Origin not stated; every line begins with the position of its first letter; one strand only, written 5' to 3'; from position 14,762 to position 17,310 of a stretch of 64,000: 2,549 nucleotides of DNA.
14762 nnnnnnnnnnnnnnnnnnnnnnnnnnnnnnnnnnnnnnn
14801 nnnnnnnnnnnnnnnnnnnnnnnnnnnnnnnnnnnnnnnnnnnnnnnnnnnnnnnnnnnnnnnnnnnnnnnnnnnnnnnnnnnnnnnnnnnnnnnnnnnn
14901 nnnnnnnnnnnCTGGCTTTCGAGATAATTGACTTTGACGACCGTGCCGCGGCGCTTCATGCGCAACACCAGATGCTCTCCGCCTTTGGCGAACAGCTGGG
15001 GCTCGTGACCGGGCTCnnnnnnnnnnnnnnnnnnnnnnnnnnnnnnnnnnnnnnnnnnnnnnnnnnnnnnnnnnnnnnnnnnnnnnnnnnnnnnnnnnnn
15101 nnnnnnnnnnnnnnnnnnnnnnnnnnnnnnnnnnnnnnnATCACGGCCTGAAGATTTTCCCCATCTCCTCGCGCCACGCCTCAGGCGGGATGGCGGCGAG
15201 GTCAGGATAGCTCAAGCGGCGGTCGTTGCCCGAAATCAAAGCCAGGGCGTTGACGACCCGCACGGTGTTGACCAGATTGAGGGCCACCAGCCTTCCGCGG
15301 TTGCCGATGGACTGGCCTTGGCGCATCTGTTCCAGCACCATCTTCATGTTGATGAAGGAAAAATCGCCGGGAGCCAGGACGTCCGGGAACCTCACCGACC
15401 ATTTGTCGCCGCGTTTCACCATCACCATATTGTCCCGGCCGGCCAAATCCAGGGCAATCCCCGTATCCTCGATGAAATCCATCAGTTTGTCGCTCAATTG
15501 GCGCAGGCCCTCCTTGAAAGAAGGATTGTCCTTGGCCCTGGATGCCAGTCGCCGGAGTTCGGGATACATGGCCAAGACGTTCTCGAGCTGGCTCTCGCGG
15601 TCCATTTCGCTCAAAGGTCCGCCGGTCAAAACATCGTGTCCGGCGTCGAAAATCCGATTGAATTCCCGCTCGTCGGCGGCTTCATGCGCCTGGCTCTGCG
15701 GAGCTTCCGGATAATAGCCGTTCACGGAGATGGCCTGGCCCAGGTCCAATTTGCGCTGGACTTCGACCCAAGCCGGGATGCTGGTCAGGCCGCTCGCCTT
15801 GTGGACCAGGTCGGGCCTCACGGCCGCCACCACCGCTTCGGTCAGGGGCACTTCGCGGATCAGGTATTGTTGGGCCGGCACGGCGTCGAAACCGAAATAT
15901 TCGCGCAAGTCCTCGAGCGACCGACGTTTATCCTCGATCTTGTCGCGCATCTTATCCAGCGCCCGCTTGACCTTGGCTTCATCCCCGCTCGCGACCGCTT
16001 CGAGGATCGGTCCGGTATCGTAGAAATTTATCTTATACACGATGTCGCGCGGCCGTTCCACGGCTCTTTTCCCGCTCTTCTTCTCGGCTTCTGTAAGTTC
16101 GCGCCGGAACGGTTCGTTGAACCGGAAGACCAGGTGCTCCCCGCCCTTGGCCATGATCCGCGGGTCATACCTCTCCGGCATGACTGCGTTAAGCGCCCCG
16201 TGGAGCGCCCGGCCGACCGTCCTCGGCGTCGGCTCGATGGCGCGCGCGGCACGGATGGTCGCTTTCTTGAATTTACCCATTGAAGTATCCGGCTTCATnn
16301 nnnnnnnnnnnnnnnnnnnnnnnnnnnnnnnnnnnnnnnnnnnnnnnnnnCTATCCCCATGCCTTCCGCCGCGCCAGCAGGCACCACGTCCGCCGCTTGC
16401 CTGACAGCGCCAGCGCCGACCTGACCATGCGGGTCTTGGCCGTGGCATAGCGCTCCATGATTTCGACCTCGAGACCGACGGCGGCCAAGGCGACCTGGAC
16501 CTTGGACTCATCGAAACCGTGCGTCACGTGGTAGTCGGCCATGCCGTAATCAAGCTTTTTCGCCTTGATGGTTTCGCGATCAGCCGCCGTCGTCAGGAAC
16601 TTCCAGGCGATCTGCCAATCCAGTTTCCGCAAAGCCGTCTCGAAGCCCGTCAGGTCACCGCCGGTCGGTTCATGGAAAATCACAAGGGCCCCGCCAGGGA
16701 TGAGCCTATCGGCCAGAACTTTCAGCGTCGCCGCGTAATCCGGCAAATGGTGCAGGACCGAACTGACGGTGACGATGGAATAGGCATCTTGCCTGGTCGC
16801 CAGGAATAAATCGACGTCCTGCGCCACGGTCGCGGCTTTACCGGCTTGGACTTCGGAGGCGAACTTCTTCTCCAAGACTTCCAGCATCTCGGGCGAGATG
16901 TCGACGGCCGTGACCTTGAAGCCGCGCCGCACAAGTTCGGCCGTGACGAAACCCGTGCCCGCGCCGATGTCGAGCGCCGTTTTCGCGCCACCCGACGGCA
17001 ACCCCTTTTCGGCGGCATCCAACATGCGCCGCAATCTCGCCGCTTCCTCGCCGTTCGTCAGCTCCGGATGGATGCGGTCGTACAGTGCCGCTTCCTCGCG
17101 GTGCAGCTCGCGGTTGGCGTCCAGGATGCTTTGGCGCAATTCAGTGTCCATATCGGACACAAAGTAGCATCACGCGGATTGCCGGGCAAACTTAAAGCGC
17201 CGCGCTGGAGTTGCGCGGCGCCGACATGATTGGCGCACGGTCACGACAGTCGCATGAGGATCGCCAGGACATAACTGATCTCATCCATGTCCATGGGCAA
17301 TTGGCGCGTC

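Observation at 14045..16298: Tandem paralogous genes with a protein-kinase-like motif pattern and no recognisable family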

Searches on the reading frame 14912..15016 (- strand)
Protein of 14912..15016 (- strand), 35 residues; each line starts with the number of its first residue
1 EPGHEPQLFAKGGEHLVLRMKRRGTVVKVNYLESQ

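Call 87: search_solved_structures(query=A9, max_evalue=10, show_alignments=5)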
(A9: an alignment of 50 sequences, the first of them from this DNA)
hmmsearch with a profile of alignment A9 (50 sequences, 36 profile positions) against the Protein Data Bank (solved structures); distinct sequences matched with E-value up to 10: 2.
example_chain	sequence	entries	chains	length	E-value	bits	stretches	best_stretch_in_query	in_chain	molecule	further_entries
3kow_E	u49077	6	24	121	0.097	15.3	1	8-25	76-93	D-ornithine aminomutase S component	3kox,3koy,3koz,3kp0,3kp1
4lrj_A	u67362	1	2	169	1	12.1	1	8-29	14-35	Effector NleH1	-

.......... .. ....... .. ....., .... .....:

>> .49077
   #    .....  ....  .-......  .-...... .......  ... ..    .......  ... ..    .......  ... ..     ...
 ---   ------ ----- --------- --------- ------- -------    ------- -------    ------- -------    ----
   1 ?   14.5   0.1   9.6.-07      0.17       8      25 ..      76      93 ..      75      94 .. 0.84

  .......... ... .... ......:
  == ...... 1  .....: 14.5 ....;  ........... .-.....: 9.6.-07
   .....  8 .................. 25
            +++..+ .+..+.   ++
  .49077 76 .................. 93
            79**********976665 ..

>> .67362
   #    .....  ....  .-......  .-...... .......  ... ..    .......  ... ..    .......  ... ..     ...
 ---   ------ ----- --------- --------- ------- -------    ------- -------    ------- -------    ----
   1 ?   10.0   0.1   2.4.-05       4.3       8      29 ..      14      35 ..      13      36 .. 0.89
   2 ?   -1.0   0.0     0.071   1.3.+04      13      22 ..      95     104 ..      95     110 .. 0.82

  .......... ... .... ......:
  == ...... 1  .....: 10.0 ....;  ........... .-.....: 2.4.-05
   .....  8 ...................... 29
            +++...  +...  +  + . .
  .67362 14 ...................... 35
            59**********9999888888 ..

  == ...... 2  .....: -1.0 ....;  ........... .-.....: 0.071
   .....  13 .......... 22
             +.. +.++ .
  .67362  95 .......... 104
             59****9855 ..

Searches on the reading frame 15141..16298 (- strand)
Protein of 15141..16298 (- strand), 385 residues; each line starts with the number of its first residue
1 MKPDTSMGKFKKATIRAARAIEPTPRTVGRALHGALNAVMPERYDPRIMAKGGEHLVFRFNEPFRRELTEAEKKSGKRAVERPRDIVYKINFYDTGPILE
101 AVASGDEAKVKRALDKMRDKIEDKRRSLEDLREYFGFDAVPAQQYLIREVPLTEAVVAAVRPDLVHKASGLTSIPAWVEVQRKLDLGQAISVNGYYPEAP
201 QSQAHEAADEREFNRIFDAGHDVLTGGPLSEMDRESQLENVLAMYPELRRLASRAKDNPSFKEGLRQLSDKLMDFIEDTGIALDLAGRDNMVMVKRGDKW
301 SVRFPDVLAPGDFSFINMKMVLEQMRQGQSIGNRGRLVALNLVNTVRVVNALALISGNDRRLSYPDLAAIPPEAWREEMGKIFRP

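Call 4: search_protein_families(library=pfam, proteins=[window:15141-16298:-], max_evalue=1)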
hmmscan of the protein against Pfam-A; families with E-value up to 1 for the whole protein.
window:15141-16298:- (385 aa): 2 families
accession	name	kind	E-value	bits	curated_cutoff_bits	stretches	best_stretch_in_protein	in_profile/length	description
PF22743.2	PspAA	-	0.11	13.2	27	1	86-129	17-59/92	PspA-Associated protein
PF10995.13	CBP_BcsE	-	0.14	11.2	25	1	318-355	372-410/513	Cellulose biosynthesis protein BcsE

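Call 5: search_protein_families(library=ncbifam, proteins=[window:15141-16298:-], max_evalue=1)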
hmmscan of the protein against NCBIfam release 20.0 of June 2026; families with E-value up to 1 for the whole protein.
window:15141-16298:- (385 aa): 1 family
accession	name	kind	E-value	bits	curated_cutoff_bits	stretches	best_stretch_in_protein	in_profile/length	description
NF005847.0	PRK07764.2-3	equivalog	0.029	12.3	1670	1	98-135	256-293/1078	DNA polymerase III subunit gamma and tau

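Call 48: search_protein_families(library=padloc, proteins=[window:15141-16298:-], max_evalue=0.1)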
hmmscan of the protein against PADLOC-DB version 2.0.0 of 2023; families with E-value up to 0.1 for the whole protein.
window:15141-16298:- (385 aa): 0 families

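Call 49: search_protein_families(library=phrogs, proteins=[window:15141-16298:-], max_evalue=0.1)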
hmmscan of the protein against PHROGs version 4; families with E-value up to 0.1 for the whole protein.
window:15141-16298:- (385 aa): 0 families

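Call 68: predict_structure(alignment_id=A6)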
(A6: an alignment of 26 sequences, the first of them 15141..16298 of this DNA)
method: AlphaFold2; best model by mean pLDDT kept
length: 385 residues; sequences in the alignment: 26
mean_pLDDT: 89.3   pTM: 0.84
mean pLDDT of the five models: 89.3, 89.2, 88.3, 88.2, 88.1
residues with pLDDT >= 90: 235; 70-90: 134; 50-70: 12; < 50: 4
segments of 3 or more residues with pLDDT < 50: 1-4
pLDDT, mean of each block of 10 residues (from residue 1): 58 86 89 91 87 89 77 84 83 90 94 94 89 92 92 91 90 93 88 92 83 95 96 97 96 97 97 93 86 93 80 80 89 91 95 97 93 93 80
secondary structure, 60 per line:
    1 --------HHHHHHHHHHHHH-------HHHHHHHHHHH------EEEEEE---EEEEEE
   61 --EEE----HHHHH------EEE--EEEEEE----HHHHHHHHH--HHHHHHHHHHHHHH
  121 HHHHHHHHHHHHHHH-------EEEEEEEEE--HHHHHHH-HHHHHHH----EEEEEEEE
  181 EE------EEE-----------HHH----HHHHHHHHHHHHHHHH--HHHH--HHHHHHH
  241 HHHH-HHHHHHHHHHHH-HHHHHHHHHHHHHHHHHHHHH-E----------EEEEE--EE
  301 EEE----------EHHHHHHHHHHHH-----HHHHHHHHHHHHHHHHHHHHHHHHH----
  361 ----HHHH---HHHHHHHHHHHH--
elements in order: H9-21 H29-39 E46-51 E55-60 E63-65 H70-74 E81-83 E86-91 H96-104 H107-135 E143-151 H154-160 H162-168 E173-182 E189-191 H210-225 H228-231 H234-244 H246-257 H259-279 E292-296 E299-303 H315-326 H332-356 H365-368 H372-383

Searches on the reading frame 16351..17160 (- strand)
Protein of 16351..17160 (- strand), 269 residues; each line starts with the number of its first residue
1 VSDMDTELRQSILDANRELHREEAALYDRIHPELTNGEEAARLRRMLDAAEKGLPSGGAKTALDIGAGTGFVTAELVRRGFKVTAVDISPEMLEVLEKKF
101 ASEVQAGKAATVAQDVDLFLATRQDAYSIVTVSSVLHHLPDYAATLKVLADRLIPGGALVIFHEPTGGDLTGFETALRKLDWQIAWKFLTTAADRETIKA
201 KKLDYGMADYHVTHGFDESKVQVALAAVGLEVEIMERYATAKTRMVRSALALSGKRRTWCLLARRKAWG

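Call 4: search_protein_families(library=pfam, proteins=[window:16351-17160:-], max_evalue=1)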
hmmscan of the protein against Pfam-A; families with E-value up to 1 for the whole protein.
window:16351-17160:- (269 aa): 21 families
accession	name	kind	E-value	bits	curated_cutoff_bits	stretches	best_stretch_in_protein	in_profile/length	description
PF13489.12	Methyltransf_23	-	1.8e-16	60.7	27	1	58-232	22-161/164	Methyltransferase domain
PF08241.18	Methyltransf_11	-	7.4e-16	59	21.2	1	63-161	1-95/95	Methyltransferase domain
PF08242.18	Methyltransf_12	-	1.4e-15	58.3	30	1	63-159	1-98/98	Methyltransferase domain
PF13649.12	Methyltransf_25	-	1.5e-15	58.1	27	1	63-157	2-97/97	Methyltransferase domain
PF01209.24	Ubie_methyltran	-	3.9e-10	39.9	20.1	1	60-162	49-152/233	ubiE/COQ5 methyltransferase family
PF13847.12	Methyltransf_31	-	1.7e-09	37.9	27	1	59-161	4-109/145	Methyltransferase domain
PF00398.26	RrnaAD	-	1.5e-05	24.7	24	1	61-116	33-85/263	Ribosomal RNA adenine dimethylase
PF05891.18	Methyltransf_PK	-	3.6e-05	23.8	27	1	56-163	53-161/218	AdoMet dependent proline di-methyltransferase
PF09243.16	Rsm22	-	5.1e-05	23.3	23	1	41-162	17-139/275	Mitochondrial small ribosomal subunit Rsm22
PF05175.20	MTS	-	0.0013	18.9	23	1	58-116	31-90/170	Methyltransferase small domain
PF03602.21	Cons_hypoth95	-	0.0066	16.6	24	1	58-130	41-117/182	Conserved hypothetical protein 95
PF02353.26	CMAS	-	0.007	16.2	27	1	60-160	64-163/273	Mycolic acid cyclopropane synthetase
PF05401.17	NodS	-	0.0088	16.3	24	1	18-145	7-128/201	Nodulation protein S (NodS)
PF01135.25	PCMT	-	0.009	16.2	20.3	1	60-160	75-170/210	Protein-L-isoaspartate(D-aspartate) O-methyltransferase (PCMT)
PF01234.23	NNMT_PNMT_TEMT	-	0.0098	15.6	25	0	127-161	163-197/261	NNMT/PNMT/TEMT family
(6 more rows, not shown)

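Call 5: search_protein_families(library=ncbifam, proteins=[window:16351-17160:-], max_evalue=1)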
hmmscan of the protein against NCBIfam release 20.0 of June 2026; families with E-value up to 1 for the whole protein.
window:16351-17160:- (269 aa): 67 families (the best 25 are shown)
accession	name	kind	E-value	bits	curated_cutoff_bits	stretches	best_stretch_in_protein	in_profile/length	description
NF043040.1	corrin_prot_MT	hypoth_equivalog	3.9e-19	68.9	180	1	25-165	13-151/216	corrinoid protein-associated methyltransferase CpaM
TIGR01983.1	UbiG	equivalog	2.3e-13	50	102.95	1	59-161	50-151/228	bifunctional 2-polyprenyl-6-hydroxyphenol methylase/3-demethylubiquinol 3-O-methyltransferase UbiG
NF041820.1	daptide_MTase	equivalog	1.8e-12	47.3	175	1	40-161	23-142/243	daptide-type RiPP biosynthesis methyltransferase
TIGR02072.1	BioC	equivalog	1.7e-11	44.4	184.95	1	46-219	26-188/244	malonyl-ACP O-methyltransferase BioC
TIGR02021.1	BchM-ChlM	equivalog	2.1e-11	43.7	158.9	1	28-149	27-143/218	magnesium protoporphyrin IX methyltransferase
TIGR01934.1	MenG_MenH_UbiE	subfamily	3.9e-11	42.7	158.35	1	24-162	9-142/223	ubiquinone/menaquinone biosynthesis methyltransferase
NF001241.0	PRK00216.1-2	equivalog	1.6e-10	41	327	1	27-162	24-148/231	demethylmenaquinone methyltransferase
NF001244.0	PRK00216.1-5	equivalog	1.4e-09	37.6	216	1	24-162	18-154/236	bifunctional demethylmenaquinone methyltransferase/2-methoxy-6-polyprenyl-1,4-benzoquinol methylase UbiE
TIGR04345.1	ovoA_Cterm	equivalog_domain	2.5e-08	33.8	170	2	51-95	34-78/242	putative 4-mercaptohistidine N1-methyltransferase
NF008264.0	PRK11036.1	equivalog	3.5e-08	33.2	366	1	61-162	47-148/261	tRNA uridine 5-oxyacetic acid(34) methyltransferase CmoM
NF045667.1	MTase_DVU1556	equivalog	6.2e-08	32.4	155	1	59-161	23-119/213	DVU_1556 family methyltransferase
NF000499.2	Erm23S_rRNA_broad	equivalog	1.3e-07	31.3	212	1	60-115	25-77/244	23S ribosomal RNA methyltransferase Erm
NF001243.0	PRK00216.1-4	equivalog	1.8e-07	30.7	235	1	59-173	48-162/237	demethylmenaquinone methyltransferase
NF010703.0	PRK14103.1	equivalog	2e-07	30.7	320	1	59-161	30-124/256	trans-aconitate 2-methyltransferase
NF051855.1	GlySarMtaseBact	equivalog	6.6e-07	29.2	350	1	56-126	51-119/259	glycine/sarcosine N-methyltransferase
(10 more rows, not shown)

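Call 48: search_protein_families(library=padloc, proteins=[window:16351-17160:-], max_evalue=0.1)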
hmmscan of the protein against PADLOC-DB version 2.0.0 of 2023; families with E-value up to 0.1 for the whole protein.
window:16351-17160:- (269 aa): 3 families
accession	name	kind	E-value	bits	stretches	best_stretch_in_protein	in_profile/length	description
PDLC04134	mad2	-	8.7e-18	62.4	1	44-182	277-415/492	mads_2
PDLC03300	MTase_II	-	0.012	12.7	1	58-109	234-285/302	Type II methyltransferase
PDLC03298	MTase_II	-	0.023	11.8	1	48-90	17-59/362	Type II methyltransferase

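Call 49: search_protein_families(library=phrogs, proteins=[window:16351-17160:-], max_evalue=0.1)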
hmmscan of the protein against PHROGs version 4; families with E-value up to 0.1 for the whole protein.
window:16351-17160:- (269 aa): 11 families
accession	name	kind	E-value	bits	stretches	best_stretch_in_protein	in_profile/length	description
phrog_4752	-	other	5.6e-15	56.3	1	57-164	51-161/241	tRNA methyltransferase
phrog_22502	-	other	2e-07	32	1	26-161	40-173/276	methyltransferase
phrog_23522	-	unknown function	2.3e-06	28.4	1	58-146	52-137/273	-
phrog_23041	-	unknown function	0.00048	20.9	1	59-106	113-161/277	-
phrog_9906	-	unknown function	0.00095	19.6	1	59-139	106-182/272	-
phrog_9361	-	other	0.0084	16.8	1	57-151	34-118/176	methyltransferase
phrog_13505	-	other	0.017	15.2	1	59-101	116-160/392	methyltransferase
phrog_8156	-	other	0.023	14.9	1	59-101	51-93/244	methyltransferase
phrog_27021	-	unknown function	0.035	14.6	1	49-162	79-184/223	-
phrog_11826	-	other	0.061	14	0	61-89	40-68/192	methyltransferase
phrog_27380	-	other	0.08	13.4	0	59-142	91-169/285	methyltransferase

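Call 67: search_solved_structures(query=window:16351-17160:-, max_evalue=0.001)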
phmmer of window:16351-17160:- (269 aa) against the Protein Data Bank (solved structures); distinct sequences matched with E-value up to 0.001: 35.
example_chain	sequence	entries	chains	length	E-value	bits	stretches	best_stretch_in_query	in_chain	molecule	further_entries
2yqz_A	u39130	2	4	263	4.5e-08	36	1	26-160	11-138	Hypothetical protein TTHA0223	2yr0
4kdr_A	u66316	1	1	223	5.7e-08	35.6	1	59-162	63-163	3-demethylubiquinone-9 3-methyltransferase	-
5dpm_A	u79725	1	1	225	5.8e-08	35.6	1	59-161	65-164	Ubiquinone biosynthesis O-methyltransferase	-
7wzf_A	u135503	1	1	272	9.9e-08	34.8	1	21-162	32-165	YunM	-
4kdc_A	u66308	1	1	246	9.9e-08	34.8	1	59-159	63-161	3-demethylubiquinone-9 3-methyltransferase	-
7zgt_A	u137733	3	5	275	3.1e-07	33.2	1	24-189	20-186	Methyltransferase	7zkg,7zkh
24ux_A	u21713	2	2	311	1.6e-06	30.9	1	29-162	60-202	Methyltransferase domain protein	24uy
9sm1_A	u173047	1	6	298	1.6e-06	30.9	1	29-162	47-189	Methyltransferase domain protein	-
9w6x_A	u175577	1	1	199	6.3e-06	28.9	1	54-160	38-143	YtkW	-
9sm0_A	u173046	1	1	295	9e-06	28.4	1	58-162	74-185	Methyltransferase domain-containing protein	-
9icz_A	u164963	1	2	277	1.2e-05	28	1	22-162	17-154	S-adenosylmethionine (SAM)-dependent methyltransferase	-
3g5l_A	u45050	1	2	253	1.8e-05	27.4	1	48-161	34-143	Putative S-adenosylmethionine dependent methyltransferase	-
9gdj_A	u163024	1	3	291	2e-05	27.3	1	59-162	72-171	Methyltransferase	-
1wzn_A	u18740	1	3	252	3.1e-05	26.7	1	59-160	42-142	SAM-dependent methyltransferase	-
2zul_A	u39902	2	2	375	3.7e-05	26.4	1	46-165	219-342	Probable ribosomal RNA small subunit methyltransferase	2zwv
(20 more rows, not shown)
